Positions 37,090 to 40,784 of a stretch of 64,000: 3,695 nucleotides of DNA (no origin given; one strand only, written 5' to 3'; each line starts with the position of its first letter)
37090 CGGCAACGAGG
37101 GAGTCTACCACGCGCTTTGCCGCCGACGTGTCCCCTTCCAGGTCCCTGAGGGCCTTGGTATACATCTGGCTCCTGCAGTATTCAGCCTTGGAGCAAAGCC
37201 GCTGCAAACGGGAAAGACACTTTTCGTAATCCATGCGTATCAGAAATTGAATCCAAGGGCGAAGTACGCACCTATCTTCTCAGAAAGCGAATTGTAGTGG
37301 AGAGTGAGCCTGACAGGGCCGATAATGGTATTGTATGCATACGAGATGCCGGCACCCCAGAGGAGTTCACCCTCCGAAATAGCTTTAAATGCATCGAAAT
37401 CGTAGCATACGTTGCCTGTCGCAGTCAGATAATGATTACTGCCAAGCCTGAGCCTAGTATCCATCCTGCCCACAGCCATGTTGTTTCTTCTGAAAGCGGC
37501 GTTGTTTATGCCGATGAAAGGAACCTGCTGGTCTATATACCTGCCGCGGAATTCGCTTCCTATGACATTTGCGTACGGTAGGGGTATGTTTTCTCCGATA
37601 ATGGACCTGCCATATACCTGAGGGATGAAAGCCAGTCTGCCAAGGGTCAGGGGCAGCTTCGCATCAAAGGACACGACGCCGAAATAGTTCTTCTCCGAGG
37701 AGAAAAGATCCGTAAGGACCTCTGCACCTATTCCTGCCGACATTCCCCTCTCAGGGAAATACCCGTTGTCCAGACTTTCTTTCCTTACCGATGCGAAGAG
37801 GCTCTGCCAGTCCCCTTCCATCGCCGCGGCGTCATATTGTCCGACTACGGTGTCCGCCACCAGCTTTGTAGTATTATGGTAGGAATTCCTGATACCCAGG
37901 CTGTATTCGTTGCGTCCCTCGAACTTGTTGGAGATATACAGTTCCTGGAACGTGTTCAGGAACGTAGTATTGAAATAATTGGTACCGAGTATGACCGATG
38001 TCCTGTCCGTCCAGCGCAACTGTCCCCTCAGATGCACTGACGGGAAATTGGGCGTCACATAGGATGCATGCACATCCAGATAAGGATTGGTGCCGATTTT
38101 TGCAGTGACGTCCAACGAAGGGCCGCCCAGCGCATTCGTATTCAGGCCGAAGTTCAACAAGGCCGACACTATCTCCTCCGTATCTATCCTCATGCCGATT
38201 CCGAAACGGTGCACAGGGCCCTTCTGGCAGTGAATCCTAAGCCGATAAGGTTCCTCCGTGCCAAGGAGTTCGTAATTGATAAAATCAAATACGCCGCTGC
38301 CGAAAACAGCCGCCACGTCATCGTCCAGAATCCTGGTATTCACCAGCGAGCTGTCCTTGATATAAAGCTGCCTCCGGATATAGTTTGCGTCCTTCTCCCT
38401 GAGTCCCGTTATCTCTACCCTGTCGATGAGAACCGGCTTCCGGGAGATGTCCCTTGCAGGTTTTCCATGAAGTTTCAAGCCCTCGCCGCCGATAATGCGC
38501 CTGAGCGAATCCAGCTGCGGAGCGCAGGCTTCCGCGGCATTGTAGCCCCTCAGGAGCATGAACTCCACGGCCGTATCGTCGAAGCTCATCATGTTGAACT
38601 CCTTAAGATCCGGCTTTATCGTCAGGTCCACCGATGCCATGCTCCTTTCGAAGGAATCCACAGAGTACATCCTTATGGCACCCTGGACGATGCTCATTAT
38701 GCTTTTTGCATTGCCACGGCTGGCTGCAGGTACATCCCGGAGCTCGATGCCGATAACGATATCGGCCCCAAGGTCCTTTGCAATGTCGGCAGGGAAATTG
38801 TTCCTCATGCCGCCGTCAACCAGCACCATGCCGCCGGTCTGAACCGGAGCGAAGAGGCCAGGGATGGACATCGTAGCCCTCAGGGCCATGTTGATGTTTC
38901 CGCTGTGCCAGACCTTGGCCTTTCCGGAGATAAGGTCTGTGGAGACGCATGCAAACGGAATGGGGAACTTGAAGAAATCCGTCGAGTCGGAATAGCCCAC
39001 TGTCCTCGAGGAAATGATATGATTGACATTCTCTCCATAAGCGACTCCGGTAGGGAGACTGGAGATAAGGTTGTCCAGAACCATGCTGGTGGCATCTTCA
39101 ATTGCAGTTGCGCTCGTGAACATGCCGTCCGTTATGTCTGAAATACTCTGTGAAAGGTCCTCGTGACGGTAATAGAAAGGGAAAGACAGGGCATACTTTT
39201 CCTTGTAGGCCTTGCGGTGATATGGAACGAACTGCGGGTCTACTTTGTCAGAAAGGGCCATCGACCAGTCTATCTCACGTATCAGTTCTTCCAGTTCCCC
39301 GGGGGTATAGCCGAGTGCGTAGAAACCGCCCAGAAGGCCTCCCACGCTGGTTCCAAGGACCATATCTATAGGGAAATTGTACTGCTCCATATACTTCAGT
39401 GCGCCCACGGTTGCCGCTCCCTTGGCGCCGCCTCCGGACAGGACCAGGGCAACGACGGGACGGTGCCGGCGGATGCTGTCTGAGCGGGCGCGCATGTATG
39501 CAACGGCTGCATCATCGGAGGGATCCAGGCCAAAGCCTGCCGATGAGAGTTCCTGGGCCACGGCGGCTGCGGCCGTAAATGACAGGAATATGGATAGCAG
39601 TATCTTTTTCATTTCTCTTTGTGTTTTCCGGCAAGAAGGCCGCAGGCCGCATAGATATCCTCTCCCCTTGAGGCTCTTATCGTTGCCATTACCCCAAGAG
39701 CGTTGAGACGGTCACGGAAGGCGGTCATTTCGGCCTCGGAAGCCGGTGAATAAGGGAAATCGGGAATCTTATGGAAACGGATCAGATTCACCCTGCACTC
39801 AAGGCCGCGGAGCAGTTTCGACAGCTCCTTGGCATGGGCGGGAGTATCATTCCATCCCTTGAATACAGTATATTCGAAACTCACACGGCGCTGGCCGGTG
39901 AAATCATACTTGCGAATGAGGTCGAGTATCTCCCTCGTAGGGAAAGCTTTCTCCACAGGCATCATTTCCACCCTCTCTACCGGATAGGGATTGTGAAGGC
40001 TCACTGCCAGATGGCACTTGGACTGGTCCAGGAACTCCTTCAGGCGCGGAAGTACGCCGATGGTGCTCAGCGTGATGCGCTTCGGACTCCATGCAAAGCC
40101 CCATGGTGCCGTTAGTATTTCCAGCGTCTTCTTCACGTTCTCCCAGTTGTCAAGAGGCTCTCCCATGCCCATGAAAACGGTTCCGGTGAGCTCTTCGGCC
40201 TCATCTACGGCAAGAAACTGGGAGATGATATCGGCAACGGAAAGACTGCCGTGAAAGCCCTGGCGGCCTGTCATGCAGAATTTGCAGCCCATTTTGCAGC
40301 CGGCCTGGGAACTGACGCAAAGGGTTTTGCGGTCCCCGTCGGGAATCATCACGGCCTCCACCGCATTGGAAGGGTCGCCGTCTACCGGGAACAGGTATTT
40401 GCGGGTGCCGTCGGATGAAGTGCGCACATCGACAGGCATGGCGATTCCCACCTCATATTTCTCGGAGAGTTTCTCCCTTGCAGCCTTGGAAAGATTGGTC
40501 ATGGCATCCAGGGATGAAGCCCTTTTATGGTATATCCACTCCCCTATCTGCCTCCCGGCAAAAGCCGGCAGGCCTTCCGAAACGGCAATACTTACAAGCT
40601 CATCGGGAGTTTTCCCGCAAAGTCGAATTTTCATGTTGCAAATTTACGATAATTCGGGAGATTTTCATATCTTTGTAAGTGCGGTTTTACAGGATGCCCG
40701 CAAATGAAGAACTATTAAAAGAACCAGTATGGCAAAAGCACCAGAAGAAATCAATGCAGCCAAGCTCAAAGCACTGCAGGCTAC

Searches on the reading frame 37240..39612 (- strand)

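Call 27: search_protein_families(library=pfam, proteins=[window:37240-39612:-])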
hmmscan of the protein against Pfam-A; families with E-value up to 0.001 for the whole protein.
window:37240-39612:- (790 aa): 3 families
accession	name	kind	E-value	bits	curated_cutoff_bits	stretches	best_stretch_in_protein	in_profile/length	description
PF01734.28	Patatin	-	2.2e-28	100.2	27.7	1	56-278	1-190/191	Patatin-like phospholipase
PF19143.6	Omp85_2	-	1.8e-13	51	23.1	1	542-790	98-351/351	OMP85 superfamily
PF01103.29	Omp85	-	0.00063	19.8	24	0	497-652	6-163/325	Omp85 superfamily domain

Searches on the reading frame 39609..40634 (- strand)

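Call 27: search_protein_families(library=pfam, proteins=[window:39609-40634:-])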
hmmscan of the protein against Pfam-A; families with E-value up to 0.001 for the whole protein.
window:39609-40634:- (341 aa): 2 families
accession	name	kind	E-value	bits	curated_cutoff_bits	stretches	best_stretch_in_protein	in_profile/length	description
PF04055.27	Radical_SAM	-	2.6e-16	60.7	29.5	1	108-264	2-157/166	Radical SAM superfamily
PF21016.3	RlmN_N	-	5.5e-12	45.7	24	1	5-62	3-60/60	Ribosomal RNA large subunit methyltransferase N-terminal domain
